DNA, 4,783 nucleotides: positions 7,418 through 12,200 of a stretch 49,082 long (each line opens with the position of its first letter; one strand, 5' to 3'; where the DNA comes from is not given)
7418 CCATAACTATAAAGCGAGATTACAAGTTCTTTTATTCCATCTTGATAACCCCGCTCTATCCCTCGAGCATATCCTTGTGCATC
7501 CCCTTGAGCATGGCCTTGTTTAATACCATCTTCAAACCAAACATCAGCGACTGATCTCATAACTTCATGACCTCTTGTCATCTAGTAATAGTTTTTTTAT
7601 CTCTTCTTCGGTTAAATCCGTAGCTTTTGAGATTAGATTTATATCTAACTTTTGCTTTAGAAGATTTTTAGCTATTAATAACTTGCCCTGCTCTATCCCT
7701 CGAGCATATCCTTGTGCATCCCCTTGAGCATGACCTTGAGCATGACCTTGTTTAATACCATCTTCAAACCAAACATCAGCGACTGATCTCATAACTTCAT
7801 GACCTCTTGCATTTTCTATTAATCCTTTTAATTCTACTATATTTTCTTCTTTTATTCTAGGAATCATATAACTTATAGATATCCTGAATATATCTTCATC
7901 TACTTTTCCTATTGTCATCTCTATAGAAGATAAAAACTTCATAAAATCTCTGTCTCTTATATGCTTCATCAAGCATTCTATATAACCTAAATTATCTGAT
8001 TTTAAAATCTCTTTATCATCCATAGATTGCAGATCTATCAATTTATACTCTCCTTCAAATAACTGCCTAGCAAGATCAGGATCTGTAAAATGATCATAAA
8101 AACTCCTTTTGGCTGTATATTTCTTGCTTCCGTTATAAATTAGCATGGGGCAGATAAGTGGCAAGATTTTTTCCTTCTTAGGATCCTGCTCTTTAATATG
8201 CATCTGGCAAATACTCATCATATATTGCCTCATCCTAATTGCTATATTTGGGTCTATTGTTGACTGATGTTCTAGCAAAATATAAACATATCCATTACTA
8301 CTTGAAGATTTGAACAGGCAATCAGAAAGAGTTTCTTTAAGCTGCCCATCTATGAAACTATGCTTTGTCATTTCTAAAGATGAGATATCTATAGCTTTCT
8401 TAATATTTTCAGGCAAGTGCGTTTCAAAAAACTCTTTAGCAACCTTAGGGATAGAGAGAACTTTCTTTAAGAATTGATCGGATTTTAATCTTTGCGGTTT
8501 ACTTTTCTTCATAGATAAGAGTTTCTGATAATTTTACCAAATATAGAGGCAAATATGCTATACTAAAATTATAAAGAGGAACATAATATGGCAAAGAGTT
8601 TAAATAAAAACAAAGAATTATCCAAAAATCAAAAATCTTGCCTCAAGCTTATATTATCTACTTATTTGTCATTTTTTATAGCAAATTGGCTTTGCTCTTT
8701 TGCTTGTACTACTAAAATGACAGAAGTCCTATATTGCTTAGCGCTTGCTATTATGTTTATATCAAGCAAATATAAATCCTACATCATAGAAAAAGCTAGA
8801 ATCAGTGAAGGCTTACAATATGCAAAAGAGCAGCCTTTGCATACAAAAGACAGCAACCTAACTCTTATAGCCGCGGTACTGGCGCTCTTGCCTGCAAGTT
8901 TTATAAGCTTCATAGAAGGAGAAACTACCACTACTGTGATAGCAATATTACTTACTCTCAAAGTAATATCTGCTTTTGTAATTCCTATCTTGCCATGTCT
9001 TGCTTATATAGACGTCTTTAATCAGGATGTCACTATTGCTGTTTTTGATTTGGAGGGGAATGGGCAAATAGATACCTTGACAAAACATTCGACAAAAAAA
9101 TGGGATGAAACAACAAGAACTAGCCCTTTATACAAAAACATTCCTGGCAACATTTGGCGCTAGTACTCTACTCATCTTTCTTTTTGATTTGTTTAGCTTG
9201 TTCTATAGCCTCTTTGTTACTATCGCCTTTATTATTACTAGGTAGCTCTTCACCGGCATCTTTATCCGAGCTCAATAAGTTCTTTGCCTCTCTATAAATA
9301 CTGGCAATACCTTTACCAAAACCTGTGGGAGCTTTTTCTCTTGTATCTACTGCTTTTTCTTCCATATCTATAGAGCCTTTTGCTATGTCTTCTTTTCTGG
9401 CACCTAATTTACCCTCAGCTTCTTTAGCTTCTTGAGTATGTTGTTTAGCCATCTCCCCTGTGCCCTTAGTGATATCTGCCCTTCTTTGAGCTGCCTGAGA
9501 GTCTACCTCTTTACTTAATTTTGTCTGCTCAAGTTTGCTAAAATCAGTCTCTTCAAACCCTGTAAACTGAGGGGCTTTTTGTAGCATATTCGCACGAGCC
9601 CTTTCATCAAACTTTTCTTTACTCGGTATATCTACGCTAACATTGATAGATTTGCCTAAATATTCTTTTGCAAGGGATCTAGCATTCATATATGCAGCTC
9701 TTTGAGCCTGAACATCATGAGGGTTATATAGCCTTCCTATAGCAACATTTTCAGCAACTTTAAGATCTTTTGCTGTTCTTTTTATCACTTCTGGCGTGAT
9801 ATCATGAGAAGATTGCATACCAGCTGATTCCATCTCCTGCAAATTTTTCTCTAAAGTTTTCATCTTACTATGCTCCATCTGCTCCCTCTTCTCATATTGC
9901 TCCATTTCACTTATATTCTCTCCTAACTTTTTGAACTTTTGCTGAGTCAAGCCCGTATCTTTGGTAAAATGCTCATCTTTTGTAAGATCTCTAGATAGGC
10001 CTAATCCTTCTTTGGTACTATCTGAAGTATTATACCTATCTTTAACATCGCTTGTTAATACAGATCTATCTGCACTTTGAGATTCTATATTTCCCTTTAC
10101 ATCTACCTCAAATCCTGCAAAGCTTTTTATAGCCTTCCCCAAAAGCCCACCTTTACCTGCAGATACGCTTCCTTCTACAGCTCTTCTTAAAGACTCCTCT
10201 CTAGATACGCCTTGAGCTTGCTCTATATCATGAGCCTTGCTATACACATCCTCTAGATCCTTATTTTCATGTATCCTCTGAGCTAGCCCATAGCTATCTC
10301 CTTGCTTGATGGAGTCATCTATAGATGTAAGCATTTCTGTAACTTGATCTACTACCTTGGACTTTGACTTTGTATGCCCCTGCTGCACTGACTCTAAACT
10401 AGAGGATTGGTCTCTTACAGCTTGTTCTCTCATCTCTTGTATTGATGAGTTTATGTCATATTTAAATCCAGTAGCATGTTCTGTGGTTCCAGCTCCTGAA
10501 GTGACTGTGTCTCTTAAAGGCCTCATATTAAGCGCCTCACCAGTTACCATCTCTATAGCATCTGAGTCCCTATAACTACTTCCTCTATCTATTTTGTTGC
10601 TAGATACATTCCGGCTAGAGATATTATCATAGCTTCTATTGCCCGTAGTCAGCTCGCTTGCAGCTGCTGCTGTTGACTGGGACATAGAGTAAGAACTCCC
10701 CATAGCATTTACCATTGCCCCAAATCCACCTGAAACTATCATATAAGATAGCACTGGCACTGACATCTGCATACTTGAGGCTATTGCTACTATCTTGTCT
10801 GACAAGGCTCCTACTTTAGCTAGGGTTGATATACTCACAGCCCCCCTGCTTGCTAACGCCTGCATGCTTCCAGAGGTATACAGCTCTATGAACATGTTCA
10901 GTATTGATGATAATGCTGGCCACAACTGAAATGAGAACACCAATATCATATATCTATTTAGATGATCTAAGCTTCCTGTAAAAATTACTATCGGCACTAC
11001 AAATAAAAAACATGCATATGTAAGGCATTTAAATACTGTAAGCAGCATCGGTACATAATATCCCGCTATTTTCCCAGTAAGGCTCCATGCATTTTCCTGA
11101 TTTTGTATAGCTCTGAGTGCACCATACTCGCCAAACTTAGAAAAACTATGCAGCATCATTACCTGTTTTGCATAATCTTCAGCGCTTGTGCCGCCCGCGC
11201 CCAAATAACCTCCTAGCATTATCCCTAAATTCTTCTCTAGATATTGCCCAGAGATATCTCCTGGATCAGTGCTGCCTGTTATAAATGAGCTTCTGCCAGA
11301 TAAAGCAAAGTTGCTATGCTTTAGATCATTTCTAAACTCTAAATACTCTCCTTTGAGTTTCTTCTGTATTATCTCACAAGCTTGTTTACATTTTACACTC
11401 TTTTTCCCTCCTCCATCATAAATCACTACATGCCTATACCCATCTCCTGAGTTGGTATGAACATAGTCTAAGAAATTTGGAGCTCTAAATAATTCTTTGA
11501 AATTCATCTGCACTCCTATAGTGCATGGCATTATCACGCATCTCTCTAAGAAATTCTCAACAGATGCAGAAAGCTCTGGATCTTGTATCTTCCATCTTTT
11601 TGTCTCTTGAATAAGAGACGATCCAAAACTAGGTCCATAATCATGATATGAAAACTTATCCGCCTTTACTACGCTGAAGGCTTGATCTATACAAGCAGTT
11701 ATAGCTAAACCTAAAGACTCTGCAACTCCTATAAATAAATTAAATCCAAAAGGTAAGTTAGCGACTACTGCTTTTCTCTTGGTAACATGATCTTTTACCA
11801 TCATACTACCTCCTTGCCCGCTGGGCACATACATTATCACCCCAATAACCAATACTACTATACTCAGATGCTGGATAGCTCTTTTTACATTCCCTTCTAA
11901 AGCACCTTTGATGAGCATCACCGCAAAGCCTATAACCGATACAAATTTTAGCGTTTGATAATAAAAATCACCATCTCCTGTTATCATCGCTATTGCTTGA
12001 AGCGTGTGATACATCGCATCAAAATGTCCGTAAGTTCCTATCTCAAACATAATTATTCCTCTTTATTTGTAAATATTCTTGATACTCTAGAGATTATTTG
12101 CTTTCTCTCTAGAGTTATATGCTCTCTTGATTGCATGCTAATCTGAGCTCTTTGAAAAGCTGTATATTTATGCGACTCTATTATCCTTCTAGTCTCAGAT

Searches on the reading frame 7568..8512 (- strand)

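Call 72: search_protein_families(library=pfam, proteins=[window:7568-8512:-], max_evalue=0.0001)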
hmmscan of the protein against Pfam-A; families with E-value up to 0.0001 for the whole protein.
window:7568-8512:- (315 aa): 1 family
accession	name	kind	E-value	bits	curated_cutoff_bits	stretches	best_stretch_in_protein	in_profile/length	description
PF04754.18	Transposase_31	-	2.2e-55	187.9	21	1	12-203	4-194/203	Putative transposase, YhgA-like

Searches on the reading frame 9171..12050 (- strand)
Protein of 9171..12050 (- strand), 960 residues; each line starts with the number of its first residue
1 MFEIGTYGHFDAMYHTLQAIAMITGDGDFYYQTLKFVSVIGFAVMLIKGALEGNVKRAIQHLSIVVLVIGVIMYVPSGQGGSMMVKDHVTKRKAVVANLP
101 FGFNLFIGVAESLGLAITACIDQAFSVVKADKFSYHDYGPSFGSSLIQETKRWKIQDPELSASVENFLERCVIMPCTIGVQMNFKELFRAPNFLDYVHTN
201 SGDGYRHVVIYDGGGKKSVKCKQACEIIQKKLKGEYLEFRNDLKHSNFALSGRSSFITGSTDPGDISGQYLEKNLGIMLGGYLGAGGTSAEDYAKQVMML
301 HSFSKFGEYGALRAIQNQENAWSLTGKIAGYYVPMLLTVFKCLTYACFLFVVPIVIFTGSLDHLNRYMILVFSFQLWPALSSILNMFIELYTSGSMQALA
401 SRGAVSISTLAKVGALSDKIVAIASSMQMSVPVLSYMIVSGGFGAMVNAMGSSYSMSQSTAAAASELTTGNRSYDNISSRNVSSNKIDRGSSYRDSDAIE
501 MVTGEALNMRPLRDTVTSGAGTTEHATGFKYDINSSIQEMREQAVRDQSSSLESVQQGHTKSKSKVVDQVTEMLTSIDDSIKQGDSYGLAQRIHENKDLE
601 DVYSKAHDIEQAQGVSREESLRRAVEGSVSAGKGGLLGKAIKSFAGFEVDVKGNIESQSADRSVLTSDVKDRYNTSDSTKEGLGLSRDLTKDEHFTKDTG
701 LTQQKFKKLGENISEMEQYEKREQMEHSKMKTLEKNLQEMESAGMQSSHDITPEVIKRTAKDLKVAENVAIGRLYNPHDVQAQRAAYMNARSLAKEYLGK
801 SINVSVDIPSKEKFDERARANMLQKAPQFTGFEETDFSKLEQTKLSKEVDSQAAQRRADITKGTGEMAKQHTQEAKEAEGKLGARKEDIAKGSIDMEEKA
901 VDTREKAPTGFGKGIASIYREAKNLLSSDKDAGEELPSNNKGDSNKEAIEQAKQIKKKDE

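Call 72: search_protein_families(library=pfam, proteins=[window:9171-12050:-], max_evalue=0.0001)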
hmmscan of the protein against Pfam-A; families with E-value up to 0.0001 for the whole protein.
window:9171-12050:- (960 aa): 1 family
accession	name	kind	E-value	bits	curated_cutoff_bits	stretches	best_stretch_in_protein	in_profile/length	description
PF07916.16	TraG_N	-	1.1e-62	213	36.1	1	4-459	2-459/462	TraG-like protein, N-terminal region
